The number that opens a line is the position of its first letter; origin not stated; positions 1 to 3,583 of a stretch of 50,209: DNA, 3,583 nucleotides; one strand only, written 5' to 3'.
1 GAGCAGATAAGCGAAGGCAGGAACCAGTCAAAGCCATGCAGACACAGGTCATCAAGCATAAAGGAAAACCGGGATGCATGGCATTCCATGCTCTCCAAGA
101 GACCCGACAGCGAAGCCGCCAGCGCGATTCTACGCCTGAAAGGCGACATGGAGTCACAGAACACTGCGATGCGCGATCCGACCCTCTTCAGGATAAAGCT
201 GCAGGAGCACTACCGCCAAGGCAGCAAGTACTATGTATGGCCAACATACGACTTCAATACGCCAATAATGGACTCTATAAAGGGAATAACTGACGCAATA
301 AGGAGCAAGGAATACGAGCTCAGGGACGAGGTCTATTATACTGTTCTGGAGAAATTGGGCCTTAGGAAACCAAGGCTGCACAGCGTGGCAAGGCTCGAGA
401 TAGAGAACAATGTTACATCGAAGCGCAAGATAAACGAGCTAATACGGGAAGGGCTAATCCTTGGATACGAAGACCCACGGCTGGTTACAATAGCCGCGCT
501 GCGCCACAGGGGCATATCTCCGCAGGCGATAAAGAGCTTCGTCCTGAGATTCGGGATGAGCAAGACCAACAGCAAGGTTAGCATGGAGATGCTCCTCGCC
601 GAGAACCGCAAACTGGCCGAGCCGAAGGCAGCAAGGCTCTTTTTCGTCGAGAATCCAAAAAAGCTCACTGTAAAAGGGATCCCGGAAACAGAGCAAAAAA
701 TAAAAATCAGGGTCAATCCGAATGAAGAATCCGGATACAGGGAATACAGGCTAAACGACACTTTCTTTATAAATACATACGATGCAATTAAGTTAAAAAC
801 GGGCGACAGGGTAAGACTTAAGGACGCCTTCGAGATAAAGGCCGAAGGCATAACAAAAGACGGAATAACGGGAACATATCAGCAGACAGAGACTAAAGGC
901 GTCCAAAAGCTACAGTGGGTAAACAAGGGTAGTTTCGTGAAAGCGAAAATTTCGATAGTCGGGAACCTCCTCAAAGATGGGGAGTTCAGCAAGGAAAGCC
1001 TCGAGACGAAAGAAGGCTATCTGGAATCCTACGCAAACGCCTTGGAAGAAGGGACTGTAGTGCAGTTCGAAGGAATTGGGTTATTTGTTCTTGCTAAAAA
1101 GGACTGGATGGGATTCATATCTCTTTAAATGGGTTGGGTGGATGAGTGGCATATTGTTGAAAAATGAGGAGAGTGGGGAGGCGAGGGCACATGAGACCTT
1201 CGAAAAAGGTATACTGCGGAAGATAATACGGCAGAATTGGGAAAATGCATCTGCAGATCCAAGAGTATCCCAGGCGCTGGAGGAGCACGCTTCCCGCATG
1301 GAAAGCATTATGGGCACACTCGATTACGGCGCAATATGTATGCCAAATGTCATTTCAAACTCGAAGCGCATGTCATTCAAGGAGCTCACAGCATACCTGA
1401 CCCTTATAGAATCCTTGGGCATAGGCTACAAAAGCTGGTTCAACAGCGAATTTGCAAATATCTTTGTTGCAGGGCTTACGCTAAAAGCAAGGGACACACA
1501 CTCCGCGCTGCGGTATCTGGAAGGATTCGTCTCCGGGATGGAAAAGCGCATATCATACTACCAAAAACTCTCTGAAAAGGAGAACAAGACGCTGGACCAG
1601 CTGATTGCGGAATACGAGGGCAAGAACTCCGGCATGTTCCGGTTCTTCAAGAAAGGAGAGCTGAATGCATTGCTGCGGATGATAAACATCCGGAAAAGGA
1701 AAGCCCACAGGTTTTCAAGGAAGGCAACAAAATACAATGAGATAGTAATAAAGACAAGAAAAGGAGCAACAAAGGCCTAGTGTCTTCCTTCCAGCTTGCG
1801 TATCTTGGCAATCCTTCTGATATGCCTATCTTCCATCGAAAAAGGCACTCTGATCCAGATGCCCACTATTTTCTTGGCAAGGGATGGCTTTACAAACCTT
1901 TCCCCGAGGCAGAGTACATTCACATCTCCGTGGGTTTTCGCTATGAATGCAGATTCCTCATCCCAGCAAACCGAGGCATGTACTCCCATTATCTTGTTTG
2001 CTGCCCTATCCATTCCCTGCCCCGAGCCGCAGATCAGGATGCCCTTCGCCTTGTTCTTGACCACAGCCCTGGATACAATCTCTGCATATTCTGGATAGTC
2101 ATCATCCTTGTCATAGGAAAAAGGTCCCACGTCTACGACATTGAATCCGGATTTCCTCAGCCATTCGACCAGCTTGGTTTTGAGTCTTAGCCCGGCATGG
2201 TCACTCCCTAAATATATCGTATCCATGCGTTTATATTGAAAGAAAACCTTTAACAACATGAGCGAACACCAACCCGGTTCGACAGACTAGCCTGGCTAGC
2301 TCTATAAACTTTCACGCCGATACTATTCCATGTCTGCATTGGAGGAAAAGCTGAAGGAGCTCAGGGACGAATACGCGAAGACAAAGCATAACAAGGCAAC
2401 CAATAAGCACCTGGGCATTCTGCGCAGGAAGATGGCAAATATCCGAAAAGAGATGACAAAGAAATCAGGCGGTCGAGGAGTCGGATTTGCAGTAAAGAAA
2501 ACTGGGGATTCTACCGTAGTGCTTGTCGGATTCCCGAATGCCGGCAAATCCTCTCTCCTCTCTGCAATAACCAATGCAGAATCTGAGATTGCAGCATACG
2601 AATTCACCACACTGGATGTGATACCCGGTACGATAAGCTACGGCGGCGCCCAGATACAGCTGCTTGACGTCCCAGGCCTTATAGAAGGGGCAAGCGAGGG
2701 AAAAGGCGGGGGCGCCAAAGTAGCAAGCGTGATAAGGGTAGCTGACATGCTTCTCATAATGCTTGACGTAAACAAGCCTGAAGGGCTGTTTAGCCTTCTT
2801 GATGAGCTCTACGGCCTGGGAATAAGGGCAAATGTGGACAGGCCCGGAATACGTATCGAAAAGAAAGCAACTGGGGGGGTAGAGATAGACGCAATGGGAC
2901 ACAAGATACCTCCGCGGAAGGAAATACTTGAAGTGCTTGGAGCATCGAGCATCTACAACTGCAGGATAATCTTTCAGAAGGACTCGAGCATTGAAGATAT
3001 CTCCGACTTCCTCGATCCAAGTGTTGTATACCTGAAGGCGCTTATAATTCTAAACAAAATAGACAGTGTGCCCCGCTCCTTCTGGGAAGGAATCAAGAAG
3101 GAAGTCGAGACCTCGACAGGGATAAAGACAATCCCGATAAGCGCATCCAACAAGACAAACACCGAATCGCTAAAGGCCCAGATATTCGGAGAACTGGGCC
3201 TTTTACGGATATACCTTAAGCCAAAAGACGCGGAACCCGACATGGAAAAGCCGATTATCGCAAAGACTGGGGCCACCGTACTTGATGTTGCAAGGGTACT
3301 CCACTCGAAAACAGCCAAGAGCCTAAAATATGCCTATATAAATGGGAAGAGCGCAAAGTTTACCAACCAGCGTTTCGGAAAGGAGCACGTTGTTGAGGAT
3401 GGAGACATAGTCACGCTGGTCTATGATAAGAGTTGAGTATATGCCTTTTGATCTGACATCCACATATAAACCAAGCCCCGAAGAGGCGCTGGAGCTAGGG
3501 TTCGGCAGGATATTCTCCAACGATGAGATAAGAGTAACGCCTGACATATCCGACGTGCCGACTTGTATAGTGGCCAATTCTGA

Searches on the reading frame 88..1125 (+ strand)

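Call 58: search_protein_families(library=pfam, proteins=[window:88-1125:+], max_evalue=0.0001)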
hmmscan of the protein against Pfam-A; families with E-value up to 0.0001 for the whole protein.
window:88-1125:+ (346 aa): 3 families
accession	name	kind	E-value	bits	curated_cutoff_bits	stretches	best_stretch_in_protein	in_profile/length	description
PF00749.27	tRNA-synt_1c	-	2e-35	122.6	23.4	1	9-168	140-303/314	tRNA synthetases class I (E and Q), catalytic domain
PF03950.23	tRNA-synt_1c_C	-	2.5e-15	56.9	23.9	1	181-261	1-80/91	tRNA synthetases class I (E and Q), anti-codon binding domain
PF20974.2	tRNA-synt_1c_C2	-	4.2e-05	24.6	23.9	0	274-334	1-67/69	tRNA synthetases class I (E and Q), anti-codon binding domain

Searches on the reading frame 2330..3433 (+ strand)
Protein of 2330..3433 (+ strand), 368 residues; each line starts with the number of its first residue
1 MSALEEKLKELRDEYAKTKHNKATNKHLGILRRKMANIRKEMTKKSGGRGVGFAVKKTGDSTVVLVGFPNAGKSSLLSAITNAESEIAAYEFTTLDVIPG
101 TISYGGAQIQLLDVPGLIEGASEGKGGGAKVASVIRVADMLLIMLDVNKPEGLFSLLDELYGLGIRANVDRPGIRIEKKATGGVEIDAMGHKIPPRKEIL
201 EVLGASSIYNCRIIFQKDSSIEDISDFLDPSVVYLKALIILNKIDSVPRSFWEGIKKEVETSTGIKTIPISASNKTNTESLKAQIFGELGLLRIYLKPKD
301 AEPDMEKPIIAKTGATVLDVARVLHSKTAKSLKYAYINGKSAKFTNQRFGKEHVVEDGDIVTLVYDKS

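Call 58: search_protein_families(library=pfam, proteins=[window:2330-3433:+], max_evalue=0.0001)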
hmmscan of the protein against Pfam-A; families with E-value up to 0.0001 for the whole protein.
window:2330-3433:+ (368 aa): 5 families
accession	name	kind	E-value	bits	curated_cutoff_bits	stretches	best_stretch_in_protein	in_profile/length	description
PF01926.29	MMR_HSR1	-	4.3e-23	82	21.9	1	62-155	1-91/113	50S ribosome-binding GTPase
PF16897.10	MMR_HSR1_Xtn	-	3.2e-18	66.1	35.2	1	182-291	2-106/106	C-terminal region of MMR_HSR1 domain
PF02421.24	FeoB_N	-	6.1e-14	52.3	27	1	62-118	2-58/156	Ferrous iron transport protein B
PF02824.27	TGS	-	4.2e-13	49.5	22.2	1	293-364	2-59/60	TGS domain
PF03193.22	RsgA_GTPase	-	2.4e-05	24.7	30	0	235-288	54-107/174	RsgA GTPase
